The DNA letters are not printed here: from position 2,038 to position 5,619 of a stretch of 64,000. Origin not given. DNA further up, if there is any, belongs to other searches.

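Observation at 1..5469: DUF1156 methyltransferase, small ORF and DUF499 ATPase operon: BREX-related defence module cut by the window edge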

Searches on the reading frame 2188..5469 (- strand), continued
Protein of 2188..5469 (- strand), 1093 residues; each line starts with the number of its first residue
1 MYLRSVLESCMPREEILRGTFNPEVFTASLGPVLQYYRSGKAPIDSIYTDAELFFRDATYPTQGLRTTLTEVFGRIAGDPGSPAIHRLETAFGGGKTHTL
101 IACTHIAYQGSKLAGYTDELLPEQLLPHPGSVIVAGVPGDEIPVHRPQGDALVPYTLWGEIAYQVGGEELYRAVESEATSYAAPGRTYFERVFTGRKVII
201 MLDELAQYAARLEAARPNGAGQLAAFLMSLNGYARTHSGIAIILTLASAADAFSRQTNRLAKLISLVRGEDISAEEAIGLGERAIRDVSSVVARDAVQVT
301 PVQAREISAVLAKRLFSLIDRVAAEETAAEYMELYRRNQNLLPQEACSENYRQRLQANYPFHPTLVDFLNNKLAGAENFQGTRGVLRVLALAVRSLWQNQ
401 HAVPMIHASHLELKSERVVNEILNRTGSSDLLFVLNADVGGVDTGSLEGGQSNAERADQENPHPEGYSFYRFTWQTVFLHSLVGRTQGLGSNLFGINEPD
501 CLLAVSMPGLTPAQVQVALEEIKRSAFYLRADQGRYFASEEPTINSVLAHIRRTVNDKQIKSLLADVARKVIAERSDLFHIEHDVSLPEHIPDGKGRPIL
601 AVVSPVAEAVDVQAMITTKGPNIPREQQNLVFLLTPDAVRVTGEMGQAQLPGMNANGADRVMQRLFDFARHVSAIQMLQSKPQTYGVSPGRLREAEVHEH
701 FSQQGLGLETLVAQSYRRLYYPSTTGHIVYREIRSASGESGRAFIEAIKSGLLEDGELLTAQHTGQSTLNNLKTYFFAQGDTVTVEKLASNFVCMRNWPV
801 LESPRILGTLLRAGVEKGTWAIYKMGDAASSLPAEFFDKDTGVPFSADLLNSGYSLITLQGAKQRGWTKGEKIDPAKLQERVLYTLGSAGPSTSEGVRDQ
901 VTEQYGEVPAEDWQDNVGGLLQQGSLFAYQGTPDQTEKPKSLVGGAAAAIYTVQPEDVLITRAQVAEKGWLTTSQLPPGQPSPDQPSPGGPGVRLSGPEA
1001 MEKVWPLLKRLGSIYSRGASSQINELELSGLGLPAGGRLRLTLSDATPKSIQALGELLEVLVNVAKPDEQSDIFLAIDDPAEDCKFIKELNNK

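Call 42: find_related_loci(query=window:2188-5469:-, collection=genome_contigs, flank=10000)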
Query window:2188-5469:- (1093 aa) in genome_contigs; peptide patterns used: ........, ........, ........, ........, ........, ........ (x = any residue, [..] = any of these).
64 stretches matched a pattern; 26 encode a relative of the query (tblastn E <= 1e-3); 26 distinct loci.
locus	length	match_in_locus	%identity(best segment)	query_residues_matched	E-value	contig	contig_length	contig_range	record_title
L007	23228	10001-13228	61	2-1092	0e+0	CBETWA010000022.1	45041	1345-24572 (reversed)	MAG TPA_asm: uncultured bacterium isolate SRR13515398_concoct_14 genome assembly, contig: ERZ25510404.71, whole genome s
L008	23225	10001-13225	59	3-1093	0e+0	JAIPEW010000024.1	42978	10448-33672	MAG: Clostridiales bacterium isolate Tobar18m-G8 Tobar18m-C202, whole genome shotgun sequence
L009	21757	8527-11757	54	1-1092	0e+0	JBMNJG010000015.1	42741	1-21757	MAG: Limnochordia bacterium isolate SBF912LR0HQ0069 contig_56518, whole genome shotgun sequence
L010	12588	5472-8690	59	3-1091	0e+0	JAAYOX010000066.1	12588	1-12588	MAG: Clostridia bacterium isolate AS22ysBPME_114 29553_AS22, whole genome shotgun sequence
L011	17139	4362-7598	50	6-1093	0e+0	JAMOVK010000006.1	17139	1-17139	MAG: Deltaproteobacteria bacterium isolate PIR-30_metabat2_scaf2bin.024 PIR-30_scaffold_1112_c1, whole genome shotgun se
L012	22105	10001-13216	60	3-1093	0e+0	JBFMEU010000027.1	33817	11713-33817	MAG: Bacillota bacterium isolate MAG253 MAG253_27, whole genome shotgun sequence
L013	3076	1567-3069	69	3-503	0e+0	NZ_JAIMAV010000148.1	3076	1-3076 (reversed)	MAG: Alicyclobacillus sp. isolate HOT.MB2.104 Contig149, whole genome shotgun sequence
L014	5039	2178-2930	59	3-253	3e-95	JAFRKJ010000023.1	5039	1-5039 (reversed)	MAG: Bacillota bacterium isolate RGIG2549 Goat_Jejunum-6__c52521, whole genome shotgun sequence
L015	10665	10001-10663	71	3-223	5e-89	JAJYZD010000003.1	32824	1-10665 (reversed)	MAG: Bacillota bacterium isolate FK5.bin106 NODE_1438_length_32824_cov_2.769428, whole genome shotgun sequence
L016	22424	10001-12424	30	3-839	8e-83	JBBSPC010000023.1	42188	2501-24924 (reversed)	MAG: Chroococcales cyanobacterium isolate LS6_sbin.46 LS6_sbin.46_K_411161_L_42188_cov_28.0536, whole genome shotgun seq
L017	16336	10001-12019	31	1-723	8e-83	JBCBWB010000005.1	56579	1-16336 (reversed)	MAG: Cyanobacteria bacterium J06648_1 NODE_5_length_56579_cov_28.809670, whole genome shotgun sequence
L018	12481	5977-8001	32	3-724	2e-81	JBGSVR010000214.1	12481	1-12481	MAG: Thermosynechococcaceae cyanobacterium isolate JTS-AC461 k141_1826824, whole genome shotgun sequence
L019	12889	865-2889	32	3-724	3e-80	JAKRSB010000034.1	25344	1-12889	MAG: Thermosynechococcaceae cyanobacterium MS004 bin-004_33, whole genome shotgun sequence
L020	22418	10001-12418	30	3-839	3e-80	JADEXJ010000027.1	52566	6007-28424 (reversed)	Pleurocapsales cyanobacterium LEGE 10410 NODE_27_length_52566_cov_3.69847, whole genome shotgun sequence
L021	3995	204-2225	31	1-724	1e-80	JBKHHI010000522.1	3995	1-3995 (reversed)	MAG: Coleofasciculus sp. isolate D1M07_1 NODE_23902_length_3995_cov_15.663198, whole genome shotgun sequence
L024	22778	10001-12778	28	3-956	1e-78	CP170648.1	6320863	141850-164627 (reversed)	MAG: Stenomitos frigidus ULC029 chromosome, complete genome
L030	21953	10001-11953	25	1-660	5e-36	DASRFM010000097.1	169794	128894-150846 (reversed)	MAG TPA_asm: Burkholderiales bacterium isolate SMAG_U10032 k141_2120489, whole genome shotgun sequence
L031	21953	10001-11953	25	1-660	5e-36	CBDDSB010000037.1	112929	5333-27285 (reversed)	uncultured bacterium isolate s10a_84 genome assembly, contig: k141_905464, whole genome shotgun sequence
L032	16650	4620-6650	30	1-723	7e-75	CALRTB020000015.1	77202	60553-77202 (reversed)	MAG: Sphingobacterium thalpophilum isolate JJ-K1D3-5-5-mx-bin566 genome assembly, contig: JJ-SE1623-30-C15, whole genome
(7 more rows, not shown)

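Call 51: search_dna_similar(query=L001:5828-9073:+, collection=plasmids, mode=protein, max_rows=25)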
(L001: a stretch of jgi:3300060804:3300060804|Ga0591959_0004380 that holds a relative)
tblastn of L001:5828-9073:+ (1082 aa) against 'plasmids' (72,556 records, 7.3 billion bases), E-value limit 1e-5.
Records with a match: 214; places in all: 245; records where one place covers at least 80% of the query: 3.
Best place of each record, by identity: <60% 214.
By first word of the organism name: Klebsiella 28; Rhodococcus 22; Thermus 16; Leptolyngbya 6; Acinetobacter 6; Nostoc 5; Halobacterium 5; Haloarcula 5; Streptomyces 5; Aminobacter 4; and 75 more.
By predicted mobility (MOB-suite, as given by PLSDB): non-mobilizable 124; conjugative 60; mobilizable 30.
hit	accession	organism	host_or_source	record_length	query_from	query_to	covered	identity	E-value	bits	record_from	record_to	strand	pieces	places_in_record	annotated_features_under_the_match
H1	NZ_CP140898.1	Sinorhizobium medicae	Medicago lupulina,whole organism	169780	6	953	79%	36.6%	5e-109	461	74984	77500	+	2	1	DUF1156 domain-containing protein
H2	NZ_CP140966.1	Sinorhizobium medicae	Medicago lupulina,whole organism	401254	6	953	79%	36.6%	5e-109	461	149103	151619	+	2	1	DUF1156 domain-containing protein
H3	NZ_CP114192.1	Aminobacter sp. NyZ550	-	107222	6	953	79%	36.6%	2e-109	462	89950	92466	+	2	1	DUF1156 domain-containing protein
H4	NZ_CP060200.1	Aminobacter sp. MDW-2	cell culture,soil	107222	6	953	79%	36.6%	2e-109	462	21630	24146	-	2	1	DUF1156 domain-containing protein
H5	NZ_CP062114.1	Aminobacter sp. SR38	bacterial pure culture,soil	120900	6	953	79%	36.6%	2e-109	462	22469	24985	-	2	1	DUF1156 domain-containing protein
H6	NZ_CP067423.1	Skermanella sp. TT6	Homo sapiens,single cell,skin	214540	6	953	79%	36.6%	2e-109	462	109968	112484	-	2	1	DUF1156 domain-containing protein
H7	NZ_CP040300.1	Nostoc sp. TCL26-01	Leiosporoceros dussii,pure culture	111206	9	957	79%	36.5%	5e-121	500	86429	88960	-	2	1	DUF1156 domain-containing protein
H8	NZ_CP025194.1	Roseomonas mucosa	Homo sapiens,clinical, human skin, ...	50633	10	950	73%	36.3%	4e-102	439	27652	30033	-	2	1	DUF1156 domain-containing protein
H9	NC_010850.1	Rhodococcus sp. NS1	-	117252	173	941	71%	34.3%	7e-111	388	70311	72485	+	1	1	DUF1156 domain-containing protein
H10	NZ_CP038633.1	Halobacterium salinarum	cell culture,DSM:3754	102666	11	954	79%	30.5%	1e-85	373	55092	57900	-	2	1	hypothetical protein | DUF1156 domain-containing protein | ribbon-helix-helix protein, CopG family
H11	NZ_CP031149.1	Haloplanus rubicundus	solar salt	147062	11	954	77%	31.1%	5e-92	393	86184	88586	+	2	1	DUF1156 domain-containing protein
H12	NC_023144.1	Rhodococcus pyridinivorans SB3094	-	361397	208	941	68%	35.2%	7e-116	403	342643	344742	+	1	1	DUF1156 domain-containing protein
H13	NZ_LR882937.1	Planktothrix agardhii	-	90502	9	907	83%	27.7%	9e-63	242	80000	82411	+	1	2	DUF1156 domain-containing protein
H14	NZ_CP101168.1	Haloglomus halophilum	cell culture,salt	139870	177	953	72%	31.4%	2e-104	369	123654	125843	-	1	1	DUF1156 domain-containing protein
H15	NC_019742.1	Allocoleopsis franciscana PCC 7113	-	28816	226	1016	73%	30.3%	2e-92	333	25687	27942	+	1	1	DUF1156 domain-containing protein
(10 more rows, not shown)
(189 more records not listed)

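Call 52: get_annotated_region(hit=H1, flank=8000)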
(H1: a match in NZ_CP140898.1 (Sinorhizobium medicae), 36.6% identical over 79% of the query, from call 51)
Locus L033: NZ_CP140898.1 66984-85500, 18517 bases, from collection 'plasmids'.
description: Sinorhizobium medicae strain ml49 plasmid pMl1, complete sequence
organism: Sinorhizobium medicae (NCBI taxid 110321)
taxonomy: Bacteria; Pseudomonadota; Alphaproteobacteria; Hyphomicrobiales; Rhizobiaceae; Sinorhizobium; Sinorhizobium medicae
host: -; source: Medicago lupulina,whole organism; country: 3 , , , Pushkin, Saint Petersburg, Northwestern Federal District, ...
typing (MOB-suite, as given by PLSDB): conjugative; replicon rep_cluster_492; relaxase MOBP; mating-pair formation MPF_T
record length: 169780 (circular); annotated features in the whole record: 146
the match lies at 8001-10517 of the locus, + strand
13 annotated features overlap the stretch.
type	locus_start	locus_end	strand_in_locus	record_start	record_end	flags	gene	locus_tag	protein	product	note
CDS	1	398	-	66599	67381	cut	-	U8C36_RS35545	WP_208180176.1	NYN domain-containing protein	-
CDS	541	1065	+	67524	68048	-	-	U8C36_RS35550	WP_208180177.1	hypothetical protein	-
CDS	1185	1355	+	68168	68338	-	-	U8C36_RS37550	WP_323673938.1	hypothetical protein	-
CDS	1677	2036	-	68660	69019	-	-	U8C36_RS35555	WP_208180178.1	hypothetical protein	-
CDS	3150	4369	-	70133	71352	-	-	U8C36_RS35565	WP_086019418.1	IS3 family transposase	-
CDS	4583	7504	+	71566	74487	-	-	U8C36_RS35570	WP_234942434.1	DUF499 domain-containing protein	-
CDS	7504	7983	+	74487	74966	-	-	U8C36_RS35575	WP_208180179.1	hypothetical protein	-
CDS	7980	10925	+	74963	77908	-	-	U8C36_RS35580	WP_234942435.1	DUF1156 domain-containing protein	-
CDS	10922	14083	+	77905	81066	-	-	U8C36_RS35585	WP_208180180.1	helicase-related protein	-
CDS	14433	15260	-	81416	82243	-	-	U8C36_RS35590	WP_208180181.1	hypothetical protein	-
CDS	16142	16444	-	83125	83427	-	-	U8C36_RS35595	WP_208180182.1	hypothetical protein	-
CDS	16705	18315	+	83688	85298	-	-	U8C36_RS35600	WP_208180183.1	hypothetical protein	-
CDS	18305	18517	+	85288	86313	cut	-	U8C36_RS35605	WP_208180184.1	dienelactone hydrolase-related enzyme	-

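Call 53: get_annotated_region(hit=H7, flank=8000)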
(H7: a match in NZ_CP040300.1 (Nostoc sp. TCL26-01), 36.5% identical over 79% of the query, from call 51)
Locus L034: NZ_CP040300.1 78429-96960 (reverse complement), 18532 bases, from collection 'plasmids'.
description: Nostoc sp. TCL26-01 plasmid pTCL26-01_C, complete sequence
organism: Nostoc sp. TCL26-01 (NCBI taxid 2576904)
taxonomy: Bacteria; Cyanobacteriota; Cyanophyceae; Nostocales; Nostocaceae; Nostoc; Nostoc sp. TCL26-01
host: -; source: Leiosporoceros dussii,pure culture; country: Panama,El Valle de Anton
typing (MOB-suite, as given by PLSDB): conjugative; relaxase MOBF; mating-pair formation MPF_T
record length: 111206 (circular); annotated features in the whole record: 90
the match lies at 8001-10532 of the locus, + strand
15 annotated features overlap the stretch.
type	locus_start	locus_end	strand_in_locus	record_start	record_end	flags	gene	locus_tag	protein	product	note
CDS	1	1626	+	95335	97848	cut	-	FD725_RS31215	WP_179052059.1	dynamin family protein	-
CDS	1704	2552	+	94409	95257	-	-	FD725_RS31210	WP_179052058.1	hypothetical protein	-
CDS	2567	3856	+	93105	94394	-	-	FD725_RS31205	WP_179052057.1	hypothetical protein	-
CDS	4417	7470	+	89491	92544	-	-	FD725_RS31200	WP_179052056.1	DUF499 domain-containing protein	-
CDS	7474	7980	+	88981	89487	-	-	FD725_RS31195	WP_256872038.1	hypothetical protein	-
CDS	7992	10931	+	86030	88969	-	-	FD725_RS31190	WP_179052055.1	DUF1156 domain-containing protein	-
CDS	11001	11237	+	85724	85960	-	-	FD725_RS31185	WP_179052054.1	antitoxin family protein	-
CDS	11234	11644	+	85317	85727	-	-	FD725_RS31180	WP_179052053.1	type II toxin-antitoxin system VapC family toxin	-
CDS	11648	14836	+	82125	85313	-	-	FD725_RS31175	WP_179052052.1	SNF2-related protein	-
CDS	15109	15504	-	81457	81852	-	-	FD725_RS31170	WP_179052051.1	type II toxin-antitoxin system VapC family toxin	-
CDS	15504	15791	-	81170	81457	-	-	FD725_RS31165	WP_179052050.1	hypothetical protein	-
CDS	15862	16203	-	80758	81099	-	-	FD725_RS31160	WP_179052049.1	hypothetical protein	-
CDS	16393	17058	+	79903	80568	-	-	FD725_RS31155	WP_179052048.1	hypothetical protein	-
CDS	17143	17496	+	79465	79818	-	-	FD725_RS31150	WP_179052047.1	Spx/MgsR family RNA polymerase-binding regulatory protein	-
CDS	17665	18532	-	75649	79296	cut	-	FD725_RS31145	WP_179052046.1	WD40 repeat domain-containing protein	-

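Call 55: search_dna_similar(query=L001:5828-9073:+, collection=plasmids, mode=protein, max_rows=60, rows=spread)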
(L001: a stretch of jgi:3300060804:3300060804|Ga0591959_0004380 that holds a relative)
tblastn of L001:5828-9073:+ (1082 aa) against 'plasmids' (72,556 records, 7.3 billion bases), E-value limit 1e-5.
Records with a match: 214; places in all: 245; records where one place covers at least 80% of the query: 3.
Best place of each record, by identity: <60% 214.
By first word of the organism name: Klebsiella 28; Rhodococcus 22; Thermus 16; Leptolyngbya 6; Acinetobacter 6; Nostoc 5; Halobacterium 5; Haloarcula 5; Streptomyces 5; Aminobacter 4; and 75 more.
By predicted mobility (MOB-suite, as given by PLSDB): non-mobilizable 124; conjugative 60; mobilizable 30.
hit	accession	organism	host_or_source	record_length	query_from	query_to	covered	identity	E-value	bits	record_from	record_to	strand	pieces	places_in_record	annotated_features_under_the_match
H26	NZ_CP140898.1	Sinorhizobium medicae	Medicago lupulina,whole organism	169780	6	953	79%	36.6%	5e-109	461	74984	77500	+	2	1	DUF1156 domain-containing protein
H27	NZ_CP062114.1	Aminobacter sp. SR38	bacterial pure culture,soil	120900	6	953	79%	36.6%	2e-109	462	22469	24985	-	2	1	DUF1156 domain-containing protein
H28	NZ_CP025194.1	Roseomonas mucosa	Homo sapiens,clinical, human skin, ...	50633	10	950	73%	36.3%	4e-102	439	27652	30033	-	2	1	DUF1156 domain-containing protein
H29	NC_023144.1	Rhodococcus pyridinivorans SB3094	-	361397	208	941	68%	35.2%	7e-116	403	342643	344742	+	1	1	DUF1156 domain-containing protein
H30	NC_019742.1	Allocoleopsis franciscana PCC 7113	-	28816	226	1016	73%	30.3%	2e-92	333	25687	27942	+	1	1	DUF1156 domain-containing protein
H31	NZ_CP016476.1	Picosynechococcus sp. PCC 7003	cell culture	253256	223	945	67%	32.3%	3e-93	336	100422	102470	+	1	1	DUF1156 domain-containing protein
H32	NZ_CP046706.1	Nostoc sp. ATCC 53789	-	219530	226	948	67%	31.5%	3e-94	338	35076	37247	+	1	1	DUF1156 domain-containing protein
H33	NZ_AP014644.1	Leptolyngbya boryana dg5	-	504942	223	945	67%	31.3%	2e-93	336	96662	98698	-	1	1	DUF1156 domain-containing protein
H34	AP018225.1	Nostoc linckia NIES-25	-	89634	226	948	67%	31.1%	1e-92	334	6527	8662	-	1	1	hypothetical protein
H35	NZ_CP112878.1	Pseudanabaena galeata CCNP1313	-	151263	223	945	67%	30.8%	1e-81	300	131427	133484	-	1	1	DUF1156 domain-containing protein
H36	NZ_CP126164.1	Haloarcula pelagica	cell culture,sediment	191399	208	954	69%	29.6%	4e-78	290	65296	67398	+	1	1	DUF1156 domain-containing protein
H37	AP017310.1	Leptolyngbya sp. NIES-3755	-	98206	226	945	67%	30.5%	9e-92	331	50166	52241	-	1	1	hypothetical protein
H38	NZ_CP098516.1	Haloplanus sp. GDY1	cell culture,salt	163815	177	954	72%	27.6%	6e-79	292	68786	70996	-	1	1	DUF1156 domain-containing protein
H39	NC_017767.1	Thermus thermophilus HB8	-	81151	177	950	72%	27.5%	1e-52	211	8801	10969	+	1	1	DUF1156 domain-containing protein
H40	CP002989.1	halophilic archaeon DL31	-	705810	205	954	69%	28.1%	5e-80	295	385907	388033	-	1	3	protein of unknown function DUF1156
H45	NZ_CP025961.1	Rhodococcus qingshengii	cell culture,soil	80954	220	953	68%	26.1%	6e-50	202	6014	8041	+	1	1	DUF1156 domain-containing protein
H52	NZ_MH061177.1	Pseudomonas fluorescens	-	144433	214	954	68%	23.2%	8e-27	127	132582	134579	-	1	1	anti-phage-associated DUF1156 domain-containing protein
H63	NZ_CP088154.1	Mesorhizobium mediterraneum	Cicer arietinum L.,cell culture,radical ...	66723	435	960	49%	21.4%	1e-11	77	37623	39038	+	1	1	anti-phage-associated DUF1156 domain-containing protein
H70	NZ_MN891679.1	Klebsiella pneumoniae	-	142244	526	904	35%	27.5%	5e-22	111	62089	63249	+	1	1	DUF1156 domain-containing protein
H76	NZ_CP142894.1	Acinetobacter baumannii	Homo sapiens,Cell culture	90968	447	891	41%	23.3%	4e-15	89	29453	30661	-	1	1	anti-phage-associated DUF1156 domain-containing protein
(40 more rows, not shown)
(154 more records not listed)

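Call 56: get_annotated_region(hit=H52, flank=7000)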
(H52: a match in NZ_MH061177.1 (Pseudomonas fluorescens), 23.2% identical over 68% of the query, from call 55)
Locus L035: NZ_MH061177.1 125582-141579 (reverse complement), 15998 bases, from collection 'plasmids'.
description: Pseudomonas fluorescens strain P69 plasmid pG69, complete sequence
organism: Pseudomonas fluorescens (NCBI taxid 294)
taxonomy: Bacteria; Pseudomonadota; Gammaproteobacteria; Pseudomonadales; Pseudomonadaceae; Pseudomonas; Pseudomonas fluorescens
host: -; source: -; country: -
typing (MOB-suite, as given by PLSDB): conjugative; replicon rep_cluster_1269; relaxase MOBP; mating-pair formation MPF_I
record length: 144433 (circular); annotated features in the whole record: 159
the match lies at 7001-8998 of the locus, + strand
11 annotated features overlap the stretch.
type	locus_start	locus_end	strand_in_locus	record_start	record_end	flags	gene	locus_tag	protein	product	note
CDS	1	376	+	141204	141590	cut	-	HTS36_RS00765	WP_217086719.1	hypothetical protein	-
CDS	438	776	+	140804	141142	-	-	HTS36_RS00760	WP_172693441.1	hypothetical protein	-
CDS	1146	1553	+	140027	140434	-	-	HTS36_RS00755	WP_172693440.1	helix-turn-helix domain-containing protein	-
CDS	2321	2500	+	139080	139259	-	-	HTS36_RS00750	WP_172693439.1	hypothetical protein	-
CDS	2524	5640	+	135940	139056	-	-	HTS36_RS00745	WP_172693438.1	anti-phage-associated DUF499 domain-containing protein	-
CDS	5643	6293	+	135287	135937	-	-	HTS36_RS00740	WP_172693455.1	anti-phage-associated DUF3780 domain-containing protein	-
CDS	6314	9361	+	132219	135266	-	-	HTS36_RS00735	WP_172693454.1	anti-phage-associated DUF1156 domain-containing protein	-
CDS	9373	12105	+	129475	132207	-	-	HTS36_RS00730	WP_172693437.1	phospholipase D-like domain-containing anti-phage protein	-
CDS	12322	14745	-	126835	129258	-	-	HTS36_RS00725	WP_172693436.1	AAA family ATPase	-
CDS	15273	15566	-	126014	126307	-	-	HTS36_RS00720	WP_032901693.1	addiction module antidote protein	-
CDS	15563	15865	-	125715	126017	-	-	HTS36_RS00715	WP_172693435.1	type II toxin-antitoxin system RelE/ParE family toxin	-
